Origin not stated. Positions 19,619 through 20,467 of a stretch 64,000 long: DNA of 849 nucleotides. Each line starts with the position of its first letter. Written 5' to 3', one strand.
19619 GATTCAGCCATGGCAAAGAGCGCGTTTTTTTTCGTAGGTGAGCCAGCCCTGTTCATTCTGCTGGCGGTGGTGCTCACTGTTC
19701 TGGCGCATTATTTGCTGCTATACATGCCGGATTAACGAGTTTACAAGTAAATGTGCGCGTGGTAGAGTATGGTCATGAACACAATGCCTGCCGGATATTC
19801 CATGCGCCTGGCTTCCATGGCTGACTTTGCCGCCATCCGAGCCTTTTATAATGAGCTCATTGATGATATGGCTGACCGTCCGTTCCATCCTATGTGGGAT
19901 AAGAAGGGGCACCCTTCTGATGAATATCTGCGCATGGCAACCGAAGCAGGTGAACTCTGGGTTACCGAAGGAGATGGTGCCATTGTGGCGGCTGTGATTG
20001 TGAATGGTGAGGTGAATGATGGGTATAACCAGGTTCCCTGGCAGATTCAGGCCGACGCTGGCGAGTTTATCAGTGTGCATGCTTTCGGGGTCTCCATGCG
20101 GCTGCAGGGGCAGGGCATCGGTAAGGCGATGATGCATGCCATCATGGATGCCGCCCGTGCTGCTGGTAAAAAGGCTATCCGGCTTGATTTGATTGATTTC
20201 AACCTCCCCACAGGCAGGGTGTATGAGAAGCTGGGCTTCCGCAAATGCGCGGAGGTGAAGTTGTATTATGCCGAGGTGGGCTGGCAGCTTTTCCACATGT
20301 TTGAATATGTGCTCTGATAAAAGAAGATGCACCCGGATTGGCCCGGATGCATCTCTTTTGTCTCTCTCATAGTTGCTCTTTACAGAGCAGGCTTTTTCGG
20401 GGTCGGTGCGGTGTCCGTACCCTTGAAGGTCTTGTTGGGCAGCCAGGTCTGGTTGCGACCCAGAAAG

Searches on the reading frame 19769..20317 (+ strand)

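Call 92: search_protein_families(library=pfam, proteins=[window:19769-20317:+], max_evalue=0.001)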
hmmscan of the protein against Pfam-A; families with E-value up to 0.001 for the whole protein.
window:19769-20317:+ (182 aa): 5 families
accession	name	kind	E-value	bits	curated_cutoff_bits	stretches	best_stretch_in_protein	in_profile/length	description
PF00583.31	Acetyltransf_1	-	1.9e-13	51.1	20.7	1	34-157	7-116/116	Acetyltransferase (GNAT) family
PF13508.13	Acetyltransf_7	-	4e-10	40.4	27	1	61-158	3-83/84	Acetyltransferase (GNAT) domain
PF13673.13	Acetyltransf_10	-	1.4e-06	28.7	23.6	1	103-162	54-112/128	Acetyltransferase (GNAT) domain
PF14542.12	Acetyltransf_CG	-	2.6e-05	24.7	30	1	101-137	25-61/80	GCN5-related N-acetyl-transferase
PF08445.16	FR47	-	0.00076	19.9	22.1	0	89-161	13-81/86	FR47-like protein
